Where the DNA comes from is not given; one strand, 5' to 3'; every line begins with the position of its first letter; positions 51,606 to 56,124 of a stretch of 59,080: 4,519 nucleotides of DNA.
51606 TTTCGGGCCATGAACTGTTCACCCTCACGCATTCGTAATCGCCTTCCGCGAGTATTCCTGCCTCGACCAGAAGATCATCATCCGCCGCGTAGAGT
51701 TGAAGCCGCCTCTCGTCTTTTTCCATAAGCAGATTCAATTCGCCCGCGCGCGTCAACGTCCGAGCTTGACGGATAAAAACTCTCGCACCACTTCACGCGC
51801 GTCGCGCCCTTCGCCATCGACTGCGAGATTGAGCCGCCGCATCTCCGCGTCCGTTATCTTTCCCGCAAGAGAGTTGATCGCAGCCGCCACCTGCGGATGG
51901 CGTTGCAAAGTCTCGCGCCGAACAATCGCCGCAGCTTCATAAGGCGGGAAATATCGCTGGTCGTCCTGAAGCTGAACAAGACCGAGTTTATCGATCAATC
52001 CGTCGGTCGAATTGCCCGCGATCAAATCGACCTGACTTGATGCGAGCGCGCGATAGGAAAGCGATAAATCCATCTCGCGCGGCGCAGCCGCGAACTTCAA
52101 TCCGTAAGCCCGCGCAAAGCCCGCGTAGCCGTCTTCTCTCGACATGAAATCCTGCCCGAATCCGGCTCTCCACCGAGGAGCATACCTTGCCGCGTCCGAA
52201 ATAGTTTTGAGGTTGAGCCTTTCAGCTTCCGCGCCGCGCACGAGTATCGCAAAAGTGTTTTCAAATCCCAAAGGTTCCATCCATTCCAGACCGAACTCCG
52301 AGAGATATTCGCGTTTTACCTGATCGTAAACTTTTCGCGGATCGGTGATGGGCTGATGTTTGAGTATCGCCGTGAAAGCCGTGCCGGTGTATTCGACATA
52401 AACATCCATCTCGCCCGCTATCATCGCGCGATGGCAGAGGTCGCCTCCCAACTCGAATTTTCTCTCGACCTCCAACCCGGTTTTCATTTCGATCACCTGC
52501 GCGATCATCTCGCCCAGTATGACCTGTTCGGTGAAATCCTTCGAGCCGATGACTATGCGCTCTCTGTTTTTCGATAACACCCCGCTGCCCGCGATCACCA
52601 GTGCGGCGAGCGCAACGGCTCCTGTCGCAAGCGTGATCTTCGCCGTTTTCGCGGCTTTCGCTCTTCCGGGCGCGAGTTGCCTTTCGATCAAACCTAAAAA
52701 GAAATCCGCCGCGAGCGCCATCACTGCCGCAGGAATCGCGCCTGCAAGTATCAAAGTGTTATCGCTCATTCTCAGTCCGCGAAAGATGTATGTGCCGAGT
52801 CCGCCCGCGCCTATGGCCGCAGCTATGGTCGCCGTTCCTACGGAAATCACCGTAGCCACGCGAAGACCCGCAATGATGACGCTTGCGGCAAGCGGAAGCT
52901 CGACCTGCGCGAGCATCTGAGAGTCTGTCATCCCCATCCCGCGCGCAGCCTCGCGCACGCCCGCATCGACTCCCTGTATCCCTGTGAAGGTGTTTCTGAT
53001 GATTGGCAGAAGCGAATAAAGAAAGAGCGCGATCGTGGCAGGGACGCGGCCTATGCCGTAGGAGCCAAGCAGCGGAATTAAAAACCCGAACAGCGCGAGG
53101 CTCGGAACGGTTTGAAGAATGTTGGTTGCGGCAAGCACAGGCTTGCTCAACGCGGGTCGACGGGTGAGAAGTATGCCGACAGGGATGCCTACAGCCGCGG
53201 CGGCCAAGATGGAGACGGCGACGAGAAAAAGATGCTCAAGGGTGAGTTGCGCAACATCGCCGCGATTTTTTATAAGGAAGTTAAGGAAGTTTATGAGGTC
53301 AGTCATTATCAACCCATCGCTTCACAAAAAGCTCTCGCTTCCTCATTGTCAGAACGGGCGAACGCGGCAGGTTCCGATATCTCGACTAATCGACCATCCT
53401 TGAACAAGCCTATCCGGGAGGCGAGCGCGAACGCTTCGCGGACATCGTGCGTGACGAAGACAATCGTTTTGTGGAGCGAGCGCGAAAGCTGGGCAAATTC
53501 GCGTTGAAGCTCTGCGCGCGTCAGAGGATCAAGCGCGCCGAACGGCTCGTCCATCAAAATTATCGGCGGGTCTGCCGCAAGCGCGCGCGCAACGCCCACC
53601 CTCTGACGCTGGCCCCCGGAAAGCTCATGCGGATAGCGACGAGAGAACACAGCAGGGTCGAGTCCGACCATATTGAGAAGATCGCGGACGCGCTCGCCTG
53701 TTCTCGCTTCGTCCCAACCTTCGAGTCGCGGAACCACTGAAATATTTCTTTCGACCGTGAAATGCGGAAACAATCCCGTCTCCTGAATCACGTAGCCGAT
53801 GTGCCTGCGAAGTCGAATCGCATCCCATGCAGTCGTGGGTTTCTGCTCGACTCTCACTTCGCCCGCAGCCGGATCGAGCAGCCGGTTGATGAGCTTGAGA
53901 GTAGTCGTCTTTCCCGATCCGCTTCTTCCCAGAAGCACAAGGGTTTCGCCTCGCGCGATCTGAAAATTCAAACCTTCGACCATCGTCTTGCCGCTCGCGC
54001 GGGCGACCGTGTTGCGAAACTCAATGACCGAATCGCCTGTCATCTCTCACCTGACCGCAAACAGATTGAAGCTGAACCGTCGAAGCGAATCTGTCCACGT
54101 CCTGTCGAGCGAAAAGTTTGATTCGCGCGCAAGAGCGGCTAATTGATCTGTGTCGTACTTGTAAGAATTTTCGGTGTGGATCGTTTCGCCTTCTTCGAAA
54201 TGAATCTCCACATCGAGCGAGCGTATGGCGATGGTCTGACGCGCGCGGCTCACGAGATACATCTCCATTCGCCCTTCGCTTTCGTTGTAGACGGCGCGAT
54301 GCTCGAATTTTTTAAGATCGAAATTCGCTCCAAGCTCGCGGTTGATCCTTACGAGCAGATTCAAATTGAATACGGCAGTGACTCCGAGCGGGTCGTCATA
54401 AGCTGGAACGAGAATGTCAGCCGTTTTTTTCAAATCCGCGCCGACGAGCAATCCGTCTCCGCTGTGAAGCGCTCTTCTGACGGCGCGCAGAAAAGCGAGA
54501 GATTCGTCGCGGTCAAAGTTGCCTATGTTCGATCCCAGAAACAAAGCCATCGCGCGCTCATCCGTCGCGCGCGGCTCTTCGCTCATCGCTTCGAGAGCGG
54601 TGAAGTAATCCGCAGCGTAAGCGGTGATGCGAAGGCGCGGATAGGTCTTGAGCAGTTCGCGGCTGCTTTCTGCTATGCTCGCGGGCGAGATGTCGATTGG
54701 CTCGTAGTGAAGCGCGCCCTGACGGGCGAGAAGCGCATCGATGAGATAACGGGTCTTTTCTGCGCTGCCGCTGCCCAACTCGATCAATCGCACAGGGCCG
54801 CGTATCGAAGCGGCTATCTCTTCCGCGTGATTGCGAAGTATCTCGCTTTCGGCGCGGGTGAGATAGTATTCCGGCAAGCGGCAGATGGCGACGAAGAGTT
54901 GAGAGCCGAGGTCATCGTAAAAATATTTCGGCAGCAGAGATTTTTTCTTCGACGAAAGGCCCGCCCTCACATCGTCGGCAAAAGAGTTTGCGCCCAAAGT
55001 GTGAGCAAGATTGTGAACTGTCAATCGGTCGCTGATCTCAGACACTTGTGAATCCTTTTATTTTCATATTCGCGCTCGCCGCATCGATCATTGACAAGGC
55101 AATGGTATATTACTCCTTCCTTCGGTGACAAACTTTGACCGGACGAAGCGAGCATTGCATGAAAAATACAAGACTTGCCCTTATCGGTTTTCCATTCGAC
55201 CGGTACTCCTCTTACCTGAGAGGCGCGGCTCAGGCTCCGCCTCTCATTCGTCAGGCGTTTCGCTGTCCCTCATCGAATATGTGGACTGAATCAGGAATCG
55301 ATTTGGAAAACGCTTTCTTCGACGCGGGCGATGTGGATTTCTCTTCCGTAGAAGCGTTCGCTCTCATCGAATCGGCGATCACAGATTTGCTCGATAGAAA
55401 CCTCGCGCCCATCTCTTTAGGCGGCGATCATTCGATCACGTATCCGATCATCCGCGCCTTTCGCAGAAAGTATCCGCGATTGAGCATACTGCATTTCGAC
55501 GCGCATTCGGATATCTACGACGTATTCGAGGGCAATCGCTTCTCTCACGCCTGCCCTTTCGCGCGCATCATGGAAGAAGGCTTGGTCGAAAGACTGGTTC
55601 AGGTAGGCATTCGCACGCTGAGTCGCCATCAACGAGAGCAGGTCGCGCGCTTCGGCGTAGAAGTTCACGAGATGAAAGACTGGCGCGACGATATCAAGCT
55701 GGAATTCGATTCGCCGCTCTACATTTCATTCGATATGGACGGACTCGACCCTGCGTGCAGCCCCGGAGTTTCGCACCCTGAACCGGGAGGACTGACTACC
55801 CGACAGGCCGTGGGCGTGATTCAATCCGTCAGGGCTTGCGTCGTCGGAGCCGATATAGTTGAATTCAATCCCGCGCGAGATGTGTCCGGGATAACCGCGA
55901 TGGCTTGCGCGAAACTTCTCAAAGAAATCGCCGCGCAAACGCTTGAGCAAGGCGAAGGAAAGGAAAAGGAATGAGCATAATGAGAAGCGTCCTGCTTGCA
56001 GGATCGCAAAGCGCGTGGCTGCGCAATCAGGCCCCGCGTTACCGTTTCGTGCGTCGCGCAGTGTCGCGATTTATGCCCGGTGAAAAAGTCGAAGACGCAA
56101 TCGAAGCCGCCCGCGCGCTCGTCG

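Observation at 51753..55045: egtD in a tight operon with an EgtUV-like betaine-type ABC importer, and no egtB in the window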

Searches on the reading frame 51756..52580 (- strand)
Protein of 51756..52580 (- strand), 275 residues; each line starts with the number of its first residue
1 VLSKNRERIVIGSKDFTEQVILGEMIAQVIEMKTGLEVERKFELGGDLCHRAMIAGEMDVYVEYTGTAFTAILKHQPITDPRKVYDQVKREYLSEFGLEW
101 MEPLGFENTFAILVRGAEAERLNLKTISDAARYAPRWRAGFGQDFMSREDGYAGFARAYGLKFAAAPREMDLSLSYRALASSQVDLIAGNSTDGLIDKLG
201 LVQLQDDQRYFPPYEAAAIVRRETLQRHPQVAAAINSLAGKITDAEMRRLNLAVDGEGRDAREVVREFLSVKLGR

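Call 25: search_dna_similar(query=window:51756-52580:-, collection=plasmids, mode=protein, max_rows=40, rows=spread)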
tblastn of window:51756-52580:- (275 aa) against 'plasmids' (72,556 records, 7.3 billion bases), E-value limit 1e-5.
Records with a match: 565; places in all: 581; records where one place covers at least 80% of the query: 559.
Best place of each record, by identity: <60% 565.
By first word of the organism name: Klebsiella 167; Sinorhizobium 142; Rhizobium 66; Streptomyces 18; Paracoccus 15; Azospirillum 11; Burkholderia 10; Mycetohabitans 9; Ensifer 9; Enterococcus 8; and 56 more.
By predicted mobility (MOB-suite, as given by PLSDB): non-mobilizable 285; conjugative 177; mobilizable 103.
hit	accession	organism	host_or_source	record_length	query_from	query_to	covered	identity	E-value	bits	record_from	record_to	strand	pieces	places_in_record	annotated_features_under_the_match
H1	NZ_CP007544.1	Synechocystis sp. PCC 6714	-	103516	5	272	97%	50.2%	2e-81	273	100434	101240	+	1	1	glycine betaine ABC transporter substrate-binding protein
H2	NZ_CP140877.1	Rhizobium beringeri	Trifolium pratense,whole organism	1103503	3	269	97%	41.4%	4e-57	204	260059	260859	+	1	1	record has no annotation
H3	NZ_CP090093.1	Rhizobium leguminosarum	Galega,Cell culture,Plant nodule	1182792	3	269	97%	41.0%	8e-57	203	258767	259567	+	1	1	record has no annotation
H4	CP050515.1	Rhizobium leguminosarum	Trifolium repens,cell culture,root ...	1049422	7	269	96%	41.3%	3e-56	201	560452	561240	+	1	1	ABC transporter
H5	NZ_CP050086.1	Rhizobium leguminosarum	Trifolium pratense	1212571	7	269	96%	40.5%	2e-55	199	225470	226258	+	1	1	record has no annotation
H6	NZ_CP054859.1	Martelella sp. NC18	single cell,mine sediment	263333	11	269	94%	38.0%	7e-32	131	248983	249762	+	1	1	glycine betaine ABC transporter substrate-binding protein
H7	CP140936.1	Sinorhizobium meliloti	Medicago lupulina,whole organism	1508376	11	269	94%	36.9%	4e-44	166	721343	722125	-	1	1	glycine betaine ABC transporter substrate-binding protein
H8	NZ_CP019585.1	Sinorhizobium meliloti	Medicago arborea,tissue sample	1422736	11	269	94%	36.9%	6e-44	166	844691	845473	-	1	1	record has no annotation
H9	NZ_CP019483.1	Sinorhizobium meliloti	alfalfa,whole organism,alfalfa nodule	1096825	11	269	94%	36.9%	1e-43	165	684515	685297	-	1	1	record has no annotation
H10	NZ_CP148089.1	Sinorhizobium meliloti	Medicago sativa,cell culture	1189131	11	269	94%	36.5%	2e-43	164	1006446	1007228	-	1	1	record has no annotation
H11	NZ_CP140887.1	Sinorhizobium medicae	Medicago lupulina,whole organism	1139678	11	269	94%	36.1%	3e-41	158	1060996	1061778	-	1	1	none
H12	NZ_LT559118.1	Nonomuraea gerenzanensis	-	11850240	9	269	95%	34.8%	9e-34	136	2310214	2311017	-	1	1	none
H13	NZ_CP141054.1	Paracoccus denitrificans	-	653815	9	255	90%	35.9%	1e-37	147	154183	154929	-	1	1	glycine betaine ABC transporter substrate-binding protein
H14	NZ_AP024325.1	Caballeronia sp. NK8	-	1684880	12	269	94%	33.2%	2e-37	147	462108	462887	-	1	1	none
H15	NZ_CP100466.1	Halomicrococcus gelatinilyticus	cell culture,sediment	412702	9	270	95%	31.6%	1e-36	144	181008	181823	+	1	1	glycine betaine ABC transporter substrate-binding protein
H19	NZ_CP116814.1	Ligilactobacillus salivarius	Sus scrofa domesticus,gut sample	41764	5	274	98%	29.1%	4e-31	129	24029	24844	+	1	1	ABC transporter permease/substrate-binding protein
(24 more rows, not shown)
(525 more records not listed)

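Call 26: get_annotated_region(hit=H19, flank=3000)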
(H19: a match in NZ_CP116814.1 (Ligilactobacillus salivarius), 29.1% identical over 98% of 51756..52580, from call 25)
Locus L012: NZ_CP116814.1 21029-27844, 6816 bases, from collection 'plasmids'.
description: Ligilactobacillus salivarius strain P1CEA3 plasmid p41P1CEA3, complete sequence
organism: Ligilactobacillus salivarius (NCBI taxid 1624)
taxonomy: Bacteria; Bacillota; Bacilli; Lactobacillales; Lactobacillaceae; Ligilactobacillus; Ligilactobacillus salivarius
host: -; source: Sus scrofa domesticus,gut sample; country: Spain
typing (MOB-suite, as given by PLSDB): mobilizable; replicon rep_cluster_707; relaxase MOBQ
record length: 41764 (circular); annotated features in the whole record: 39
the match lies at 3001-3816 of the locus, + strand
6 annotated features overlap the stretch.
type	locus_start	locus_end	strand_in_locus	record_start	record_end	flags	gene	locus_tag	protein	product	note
CDS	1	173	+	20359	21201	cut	-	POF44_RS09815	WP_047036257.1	ABC transporter ATP-binding protein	-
CDS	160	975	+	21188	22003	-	-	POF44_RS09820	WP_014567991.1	ABC transporter ATP-binding protein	-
CDS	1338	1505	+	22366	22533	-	-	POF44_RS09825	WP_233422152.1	helix-turn-helix domain-containing protein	-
CDS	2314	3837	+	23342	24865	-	-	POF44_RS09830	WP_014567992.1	ABC transporter permease/substrate-binding protein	-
CDS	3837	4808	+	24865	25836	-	-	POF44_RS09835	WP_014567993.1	ABC transporter ATP-binding protein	-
CDS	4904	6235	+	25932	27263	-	-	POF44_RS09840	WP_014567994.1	NAD(P)/FAD-dependent oxidoreductase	-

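Call 27: search_solved_structures(query=L012:2314-3834:+, max_evalue=1e-20, show_alignments=5)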
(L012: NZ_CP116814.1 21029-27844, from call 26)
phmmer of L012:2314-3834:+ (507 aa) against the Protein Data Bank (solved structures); distinct sequences matched with E-value up to 1e-20: 28.
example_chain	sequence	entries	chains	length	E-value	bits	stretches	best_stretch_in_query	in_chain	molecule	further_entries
7txl_A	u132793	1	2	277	4.8e-92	312.3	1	233-504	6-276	Choline transporter (Glycine betaine transport system permease protein)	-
9egi_A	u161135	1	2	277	5.2e-92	312.2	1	233-504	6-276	Ergothioneine transporter EgtUC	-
9egh_A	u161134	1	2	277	1.3e-91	310.9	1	233-504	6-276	Ergothioneine transporter EgtUC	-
4z7e_A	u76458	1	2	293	1.3e-91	310.8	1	233-504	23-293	Lmo1422 protein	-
9egj_A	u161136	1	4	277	2.3e-91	310.1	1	233-504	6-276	Ergothioneine transporter EgtUC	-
9o5f_A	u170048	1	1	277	2.4e-91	310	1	233-504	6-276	Ergothioneine transporter EgtUC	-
7txk_A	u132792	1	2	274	4.8e-90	305.7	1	233-498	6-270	Choline transporter (Glycine betaine transport system permease protein)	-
6uru_A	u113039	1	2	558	2.5e-49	171.5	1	293-503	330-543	iAChSnFR precursor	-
6v1r_A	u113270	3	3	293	2.6e-49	171.4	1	233-503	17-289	iAChSnFR Fluorescent Acetylcholine Sensor V9 precursor binding protein | iAchSnFR Fluorescent Acetylcholine Sensor precursor binding protein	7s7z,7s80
7s7x_A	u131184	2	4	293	4.7e-49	170.6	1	233-503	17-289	iNicSnFR 4.0 Fluorescent Nicotine Sensor precursor binding protein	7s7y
7s7w_A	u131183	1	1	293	7.7e-49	169.9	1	234-503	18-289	iNicSnFR 3.0 Fluorescent Nicotine Sensor precursor binding protein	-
6efr_A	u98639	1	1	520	6.8e-48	166.8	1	294-503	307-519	iNicSnFR 1.0, a genetically encoded nicotine biosensor,Green fluorescent protein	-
7s7t_A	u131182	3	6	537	1.9e-44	155.4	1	294-503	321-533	iNicSnFR 3.0 Fluorescent Nicotine Sensor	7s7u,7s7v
3ppn_A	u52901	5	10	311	2e-43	152.1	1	217-501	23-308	Glycine betaine/carnitine/choline-binding protein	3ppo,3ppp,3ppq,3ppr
6eyg_A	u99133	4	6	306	2.3e-40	141.9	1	216-501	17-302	Osmotically activated L-carnitine/choline ABC transporter substrate-binding protein OpuCC | Choline binding protein OpuBC | Choline-binding protein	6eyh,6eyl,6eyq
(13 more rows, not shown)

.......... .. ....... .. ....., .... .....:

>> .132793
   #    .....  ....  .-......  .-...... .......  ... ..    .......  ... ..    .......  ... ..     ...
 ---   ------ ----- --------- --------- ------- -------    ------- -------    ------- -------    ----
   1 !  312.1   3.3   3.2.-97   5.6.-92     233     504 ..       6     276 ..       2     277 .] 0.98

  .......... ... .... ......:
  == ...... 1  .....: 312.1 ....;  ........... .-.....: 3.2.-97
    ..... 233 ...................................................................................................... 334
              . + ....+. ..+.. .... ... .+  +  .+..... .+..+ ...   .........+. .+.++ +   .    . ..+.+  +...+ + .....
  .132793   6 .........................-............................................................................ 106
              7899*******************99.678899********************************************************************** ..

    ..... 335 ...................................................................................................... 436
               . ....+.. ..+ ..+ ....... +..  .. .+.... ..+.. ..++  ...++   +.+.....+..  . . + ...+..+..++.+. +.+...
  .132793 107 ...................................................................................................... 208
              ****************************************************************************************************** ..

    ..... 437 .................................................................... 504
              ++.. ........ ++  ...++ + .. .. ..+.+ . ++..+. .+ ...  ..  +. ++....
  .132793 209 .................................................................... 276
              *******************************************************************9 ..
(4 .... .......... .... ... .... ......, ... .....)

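Call 45: get_annotated_region(hit=H1, flank=7000)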
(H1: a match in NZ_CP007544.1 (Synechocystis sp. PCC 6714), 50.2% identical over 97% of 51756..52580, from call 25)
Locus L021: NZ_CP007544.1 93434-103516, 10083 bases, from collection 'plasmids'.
description: Synechocystis sp. PCC 6714 plasmid pSYLB, complete sequence
organism: Synechocystis sp. PCC 6714 (NCBI taxid 1147)
taxonomy: Bacteria; Cyanobacteriota; Cyanophyceae; Synechococcales; Merismopediaceae; Synechocystis; Synechocystis sp. PCC 6714
host: -; source: -; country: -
typing (MOB-suite, as given by PLSDB): non-mobilizable
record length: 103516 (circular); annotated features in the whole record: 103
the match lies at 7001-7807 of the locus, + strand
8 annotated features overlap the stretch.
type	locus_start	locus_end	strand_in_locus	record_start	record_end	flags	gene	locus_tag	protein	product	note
CDS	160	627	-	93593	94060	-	-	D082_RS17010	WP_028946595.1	DUF1348 family protein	-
CDS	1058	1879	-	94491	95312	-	-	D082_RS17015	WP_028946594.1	hypothetical protein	-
CDS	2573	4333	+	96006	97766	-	-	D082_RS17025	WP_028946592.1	hypothetical protein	-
CDS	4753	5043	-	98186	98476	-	-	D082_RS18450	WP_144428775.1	hypothetical protein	-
CDS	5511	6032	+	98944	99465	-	-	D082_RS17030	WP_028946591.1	CAP domain-containing protein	-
CDS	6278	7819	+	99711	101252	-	-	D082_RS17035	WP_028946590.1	glycine betaine ABC transporter substrate-binding protein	GO:0055085 - transmembrane transport [Evidence IEA]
CDS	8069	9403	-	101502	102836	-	-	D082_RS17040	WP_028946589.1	cytochrome P450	-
CDS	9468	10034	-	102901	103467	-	-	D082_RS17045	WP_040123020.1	site-specific integrase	GO:0015074 - DNA integration [Evidence IEA]; GO:0006310 - DNA recombination [Evidence IEA]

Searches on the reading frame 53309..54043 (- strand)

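Call 3: search_protein_families(library=pfam, proteins=[window:53309-54043:-])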
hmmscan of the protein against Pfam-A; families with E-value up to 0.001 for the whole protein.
window:53309-54043:- (244 aa): 2 families
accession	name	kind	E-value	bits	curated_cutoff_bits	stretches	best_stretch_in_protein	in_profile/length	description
PF00005.33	ABC_tran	-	6.6e-36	124.4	25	1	23-168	2-136/137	ABC transporter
PF13304.12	AAA_21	-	4.7e-09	37.2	27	0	137-200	234-299/304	AAA domain, putative AbiEii toxin, Type IV TA system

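Call 4: search_protein_families(library=ncbifam, proteins=[window:53309-54043:-])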
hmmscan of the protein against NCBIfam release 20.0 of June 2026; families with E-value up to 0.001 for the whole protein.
window:53309-54043:- (244 aa): 187 families (the best 25 are shown)
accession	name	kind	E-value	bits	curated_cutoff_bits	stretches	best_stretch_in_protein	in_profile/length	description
TIGR01186.1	proV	subfamily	7.6e-78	262.1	326.6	1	18-231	5-220/363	betaine/proline/choline family ABC transporter ATP-binding protein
TIGR03415.1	ABC_choXWV_ATP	equivalog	1.5e-58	198.6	483.75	1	10-231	27-255/382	choline ABC transporter ATP-binding protein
TIGR01187.1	potA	subfamily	2.3e-53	181.4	355.6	1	37-227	1-187/325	polyamine ABC transporter ATP-binding protein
NF006987.0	PRK09452.1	equivalog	7.2e-53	179.6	482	1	4-226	15-233/378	spermidine/putrescine ABC transporter ATP-binding protein PotA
TIGR00968.1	3a0106s01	subfamily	1.4e-52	178.6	342.75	1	19-228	13-218/237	sulfate ABC transporter ATP-binding protein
TIGR03265.1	PhnT2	equivalog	1.1e-50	172.8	457.7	1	10-227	8-221/353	putative 2-aminoethylphosphonate ABC transporter ATP-binding protein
TIGR03258.1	PhnT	equivalog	1.1e-49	169.5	499.15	1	13-228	15-227/359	2-aminoethylphosphonate ABC transport system ATP-binding subunit PhnT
NF008105.0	PRK10851.1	equivalog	1.2e-48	165.7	502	1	18-230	13-226/362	sulfate/thiosulfate ABC transporter ATP-binding protein CysA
NF040840.2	tungstate_WtpC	equivalog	4.9e-48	164.2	440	1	22-239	16-230/347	tungstate ABC transporter ATP-binding protein WtpC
NF043075.1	MMSYN1_0197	equivalog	7.6e-48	163.2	550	1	6-227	2-219/341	spermidine/putrescine ABC transporter ATP-binding protein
NF008421.0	PRK11248.1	equivalog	2.2e-46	158.4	357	1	10-221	5-211/255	taurine ABC transporter ATP-binding subunit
TIGR04521.1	ECF_ATPase_2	equivalog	8.4e-46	156.3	330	1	19-229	18-233/279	energy-coupling factor transporter ATPase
NF008621.0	PRK11607.1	equivalog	7.2e-45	153.4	613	1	6-227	19-236/377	putrescine ABC transporter ATP-binding subunit PotG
NF007480.0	PRK10070.1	equivalog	1e-44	153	444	1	25-238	47-263/400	glycine betaine/L-proline ABC transporter ATP-binding protein ProV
NF040933.2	ABC_arch_GlcV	equivalog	1.7e-44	152.1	450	1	21-227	21-228/357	glucose ABC transporter ATP-binding protein GlcV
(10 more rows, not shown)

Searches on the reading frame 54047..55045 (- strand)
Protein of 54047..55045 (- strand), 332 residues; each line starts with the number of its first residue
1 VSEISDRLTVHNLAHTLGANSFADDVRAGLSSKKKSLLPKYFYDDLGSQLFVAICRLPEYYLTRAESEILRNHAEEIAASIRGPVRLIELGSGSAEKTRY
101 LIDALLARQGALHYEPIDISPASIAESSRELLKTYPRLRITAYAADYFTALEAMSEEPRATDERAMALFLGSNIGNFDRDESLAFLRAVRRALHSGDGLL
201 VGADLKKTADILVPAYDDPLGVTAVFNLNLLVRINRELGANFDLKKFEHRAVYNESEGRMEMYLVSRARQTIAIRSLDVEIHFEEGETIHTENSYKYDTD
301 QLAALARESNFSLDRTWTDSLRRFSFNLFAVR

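Call 3: search_protein_families(library=pfam, proteins=[window:54047-55045:-])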
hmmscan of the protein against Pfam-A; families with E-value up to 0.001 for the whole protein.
window:54047-55045:- (332 aa): 1 family
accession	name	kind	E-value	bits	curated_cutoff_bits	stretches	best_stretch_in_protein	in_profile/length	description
PF10017.15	Methyltransf_33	-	2e-111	372.3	23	1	22-329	1-302/304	Histidine-specific methyltransferase, SAM-dependent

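Call 4: search_protein_families(library=ncbifam, proteins=[window:54047-55045:-])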
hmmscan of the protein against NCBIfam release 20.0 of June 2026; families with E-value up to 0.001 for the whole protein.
window:54047-55045:- (332 aa): 2 families
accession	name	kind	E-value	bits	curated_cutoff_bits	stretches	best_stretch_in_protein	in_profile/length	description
TIGR03438.1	egtD_ergothio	equivalog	1.2e-107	359.6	290.9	1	22-327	2-299/301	L-histidine N(alpha)-methyltransferase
TIGR03439.1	methyl_EasF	subfamily_domain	1.6e-53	181.7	205.55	1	19-325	10-318/321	EasF family methyltransferase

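Call 13: search_solved_structures(query=window:54047-55045:-, max_evalue=0.001, show_alignments=1)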
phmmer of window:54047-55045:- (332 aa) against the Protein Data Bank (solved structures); distinct sequences matched with E-value up to 0.001: 6.
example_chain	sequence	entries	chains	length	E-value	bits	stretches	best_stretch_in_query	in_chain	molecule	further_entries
7scf_A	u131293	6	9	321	4.1e-66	226.5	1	12-329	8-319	Histidine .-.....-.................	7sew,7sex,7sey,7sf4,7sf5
4pim_A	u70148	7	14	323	2.6e-65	223.8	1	13-328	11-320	Histidine-specific methyltransferase EgtD | Histidine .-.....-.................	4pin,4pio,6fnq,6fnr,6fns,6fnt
4uy6_A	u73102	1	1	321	3.4e-65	223.5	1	13-328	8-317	HISTIDINE-SPECIFIC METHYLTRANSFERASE EGTD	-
4uy5_A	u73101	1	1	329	3.4e-65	223.5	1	13-328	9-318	HISTIDINE-SPECIFIC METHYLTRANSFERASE EGTD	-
4uy7_A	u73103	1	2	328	3.6e-65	223.4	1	13-328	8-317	HISTIDINE-SPECIFIC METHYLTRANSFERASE EGTD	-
4pip_A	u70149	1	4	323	6.5e-64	219.3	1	13-328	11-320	Histidine-specific methyltransferase EgtD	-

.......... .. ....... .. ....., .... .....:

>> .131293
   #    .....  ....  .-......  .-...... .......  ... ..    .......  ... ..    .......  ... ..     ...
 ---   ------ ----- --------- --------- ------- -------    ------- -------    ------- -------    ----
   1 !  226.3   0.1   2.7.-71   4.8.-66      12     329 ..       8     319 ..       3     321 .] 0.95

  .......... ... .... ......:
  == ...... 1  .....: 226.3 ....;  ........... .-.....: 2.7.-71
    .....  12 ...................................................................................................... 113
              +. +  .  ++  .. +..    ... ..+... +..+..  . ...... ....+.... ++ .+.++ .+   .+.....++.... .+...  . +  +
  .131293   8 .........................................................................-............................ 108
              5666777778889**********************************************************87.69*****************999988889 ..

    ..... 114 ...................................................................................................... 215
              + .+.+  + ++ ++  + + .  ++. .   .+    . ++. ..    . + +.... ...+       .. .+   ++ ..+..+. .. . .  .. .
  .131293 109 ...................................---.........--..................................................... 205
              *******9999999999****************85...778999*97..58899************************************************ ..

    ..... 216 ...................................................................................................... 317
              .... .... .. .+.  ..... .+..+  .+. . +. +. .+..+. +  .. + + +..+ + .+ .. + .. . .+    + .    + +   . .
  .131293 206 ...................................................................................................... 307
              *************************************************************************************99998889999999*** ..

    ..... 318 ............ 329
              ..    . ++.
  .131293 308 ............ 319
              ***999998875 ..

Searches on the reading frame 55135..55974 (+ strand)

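Call 3: search_protein_families(library=pfam, proteins=[window:55135-55974:+])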
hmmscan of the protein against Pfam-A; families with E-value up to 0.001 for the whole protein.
window:55135-55974:+ (279 aa): 1 family
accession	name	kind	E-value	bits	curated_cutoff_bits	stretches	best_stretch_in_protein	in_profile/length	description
PF00491.26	Arginase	-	3e-71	240.6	22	1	14-265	3-277/280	Arginase family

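Call 4: search_protein_families(library=ncbifam, proteins=[window:55135-55974:+])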
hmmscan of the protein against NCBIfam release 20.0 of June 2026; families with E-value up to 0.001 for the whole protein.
window:55135-55974:+ (279 aa): 5 families
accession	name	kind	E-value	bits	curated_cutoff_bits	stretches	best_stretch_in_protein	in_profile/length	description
TIGR01230.1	agmatinase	equivalog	3.3e-57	194.2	174.3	1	11-265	12-272/275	agmatinase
NF002564.0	PRK02190.1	subfamily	4e-52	177.3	302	1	8-267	29-299/307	agmatinase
TIGR01227.1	hutG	equivalog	2.3e-36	125.6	229.15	1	11-266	34-306/307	formimidoylglutamase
TIGR01229.1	rocF_arginase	equivalog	6e-21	75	227.6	1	75-251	69-278/300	arginase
NF010347.0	PRK13775.1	equivalog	2.7e-11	43.3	381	2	189-261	245-319/331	formimidoylglutamase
